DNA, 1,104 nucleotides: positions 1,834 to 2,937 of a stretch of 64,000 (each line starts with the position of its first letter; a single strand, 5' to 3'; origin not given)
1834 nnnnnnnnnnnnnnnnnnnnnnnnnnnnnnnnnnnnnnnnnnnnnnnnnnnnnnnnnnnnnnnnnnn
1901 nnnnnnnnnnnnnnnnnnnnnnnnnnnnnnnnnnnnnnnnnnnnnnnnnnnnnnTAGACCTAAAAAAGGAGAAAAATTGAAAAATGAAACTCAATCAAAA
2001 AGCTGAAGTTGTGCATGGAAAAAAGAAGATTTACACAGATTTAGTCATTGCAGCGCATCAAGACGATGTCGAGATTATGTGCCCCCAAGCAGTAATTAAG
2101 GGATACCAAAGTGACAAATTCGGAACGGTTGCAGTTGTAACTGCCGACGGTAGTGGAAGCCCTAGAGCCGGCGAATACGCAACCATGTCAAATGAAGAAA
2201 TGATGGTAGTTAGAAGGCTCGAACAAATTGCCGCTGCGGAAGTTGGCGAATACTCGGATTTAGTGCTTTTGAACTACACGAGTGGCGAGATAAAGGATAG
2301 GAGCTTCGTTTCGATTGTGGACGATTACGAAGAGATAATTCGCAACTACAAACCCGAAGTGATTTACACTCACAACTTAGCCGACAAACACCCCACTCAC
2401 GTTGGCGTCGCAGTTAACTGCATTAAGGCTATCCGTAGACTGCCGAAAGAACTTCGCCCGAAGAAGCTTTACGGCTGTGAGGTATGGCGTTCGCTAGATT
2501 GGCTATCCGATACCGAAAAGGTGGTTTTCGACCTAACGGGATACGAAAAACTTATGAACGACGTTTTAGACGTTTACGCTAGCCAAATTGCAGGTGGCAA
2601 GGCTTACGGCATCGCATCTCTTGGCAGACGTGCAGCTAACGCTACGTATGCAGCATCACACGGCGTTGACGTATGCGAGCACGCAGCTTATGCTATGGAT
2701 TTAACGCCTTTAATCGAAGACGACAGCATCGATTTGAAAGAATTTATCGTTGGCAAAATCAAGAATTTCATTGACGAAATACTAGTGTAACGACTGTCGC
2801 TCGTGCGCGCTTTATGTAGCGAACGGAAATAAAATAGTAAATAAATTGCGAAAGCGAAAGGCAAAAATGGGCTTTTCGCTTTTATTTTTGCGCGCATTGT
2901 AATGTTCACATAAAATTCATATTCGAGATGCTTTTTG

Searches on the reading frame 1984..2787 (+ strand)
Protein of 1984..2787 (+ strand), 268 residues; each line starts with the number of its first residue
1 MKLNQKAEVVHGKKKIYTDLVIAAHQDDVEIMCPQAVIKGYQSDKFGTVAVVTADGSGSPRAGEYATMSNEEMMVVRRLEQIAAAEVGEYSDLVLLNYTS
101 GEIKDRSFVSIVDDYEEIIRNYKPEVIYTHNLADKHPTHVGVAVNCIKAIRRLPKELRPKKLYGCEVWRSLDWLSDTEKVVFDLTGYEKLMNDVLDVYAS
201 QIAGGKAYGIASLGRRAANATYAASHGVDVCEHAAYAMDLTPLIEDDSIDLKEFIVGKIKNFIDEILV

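Call 10: search_protein_families(library=pfam, proteins=[window:1984-2787:+], max_evalue=0.001)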
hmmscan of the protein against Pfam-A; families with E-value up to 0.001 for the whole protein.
window:1984-2787:+ (268 aa): 1 family
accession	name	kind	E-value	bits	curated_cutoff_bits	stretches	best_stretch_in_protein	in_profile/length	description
PF02585.22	PIG-L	-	7.3e-17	62.5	28.2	1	20-143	1-122/129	GlcNAc-PI de-N-acetylase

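Call 41: find_related_loci(query=A2, collection=genome_contigs, flank=10000)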
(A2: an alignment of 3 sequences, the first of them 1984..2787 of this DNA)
Query A2 (268 aa) in genome_contigs; peptide patterns used: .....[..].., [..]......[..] (x = any residue, [..] = any of these).
212 stretches matched a pattern; 32 encode a relative of the query (tblastn E <= 1e-3); 32 distinct loci.
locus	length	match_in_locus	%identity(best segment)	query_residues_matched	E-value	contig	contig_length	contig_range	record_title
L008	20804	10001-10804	74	1-268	2e-140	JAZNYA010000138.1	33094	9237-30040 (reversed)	MAG: Candidatus Stercoripulliclostridium sp. isolate T1900044777_TS20190243.MAGScoT_cleanbin_000072 SGB_2502_k141_218472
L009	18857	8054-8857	74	1-268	7e-139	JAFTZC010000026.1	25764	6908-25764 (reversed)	MAG: Clostridia bacterium isolate RGIG4281 Roe_deer_Colon.Co__c753595, whole genome shotgun sequence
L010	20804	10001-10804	73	1-268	2e-138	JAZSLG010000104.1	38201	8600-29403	MAG: Candidatus Stercoripulliclostridium sp. isolate T1900044558_TS20190024.MAGScoT_cleanbin_000033 SGB_336_k141_3649326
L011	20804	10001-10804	74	1-268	5e-138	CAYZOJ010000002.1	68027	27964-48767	MAG TPA_asm: uncultured Christensenellaceae bacterium isolate SRP225648_co1_589 genome assembly, contig: NODE_623_length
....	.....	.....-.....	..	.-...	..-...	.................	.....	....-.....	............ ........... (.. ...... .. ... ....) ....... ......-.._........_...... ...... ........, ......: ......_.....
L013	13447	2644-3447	72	1-268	3e-137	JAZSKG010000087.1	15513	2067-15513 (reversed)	MAG: Candidatus Stercoripulliclostridium sp. isolate T1900044561_TS20190027.MAGScoT_cleanbin_000024 SGB_368_k141_2053201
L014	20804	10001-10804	72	1-268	4e-137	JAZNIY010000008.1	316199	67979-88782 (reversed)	MAG: Candidatus Stercoripulliclostridium sp. isolate T1900044682_TS20190148.MAGScoT_cleanbin_000015 SGB_1698_k141_161195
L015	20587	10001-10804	72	1-268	1e-136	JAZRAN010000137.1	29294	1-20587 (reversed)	MAG: Candidatus Stercoripulliclostridium sp. isolate T1900045141_TC20190135.MAGScoT_cleanbin_000010 SGB_4919_k141_269222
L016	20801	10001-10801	72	1-267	6e-135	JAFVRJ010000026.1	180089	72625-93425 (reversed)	MAG: Clostridia bacterium isolate RGIG5325 Sheep_Colon-2__c932172, whole genome shotgun sequence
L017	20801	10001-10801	72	1-267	3e-134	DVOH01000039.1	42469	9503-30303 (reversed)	MAG TPA_asm: Candidatus Stercoripulliclostridium merdipullorum isolate 23406 CHK104__C512563_L42469_ERR2241852, whole ge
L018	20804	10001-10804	69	1-268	4e-127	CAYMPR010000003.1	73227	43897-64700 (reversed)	MAG TPA_asm: uncultured Christensenellaceae bacterium isolate binchicken_co154_75 genome assembly, contig: NODE_327_leng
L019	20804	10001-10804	66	1-268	2e-126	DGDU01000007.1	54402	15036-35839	MAG TPA_asm: Christensenella sp. UBA3944 UBA3944_contig_10618, whole genome shotgun sequence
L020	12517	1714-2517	68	1-268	1e-125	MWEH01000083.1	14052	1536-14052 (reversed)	MAG: Firmicutes bacterium ADurb.Bin080 BWX72_contig000083, whole genome shotgun sequence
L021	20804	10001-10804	67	1-268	5e-125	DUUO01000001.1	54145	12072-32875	MAG TPA_asm: Clostridiales bacterium isolate AS08sgBPME_231 602_AS08, whole genome shotgun sequence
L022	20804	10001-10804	68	1-268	2e-125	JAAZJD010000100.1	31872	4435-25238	MAG: Clostridiales bacterium isolate AS21ysBPME_203 245948_AS21, whole genome shotgun sequence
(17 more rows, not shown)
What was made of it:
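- Tried and rejected: Fishing orthologous loci through the conserved PIG-L neighbour (call 41).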
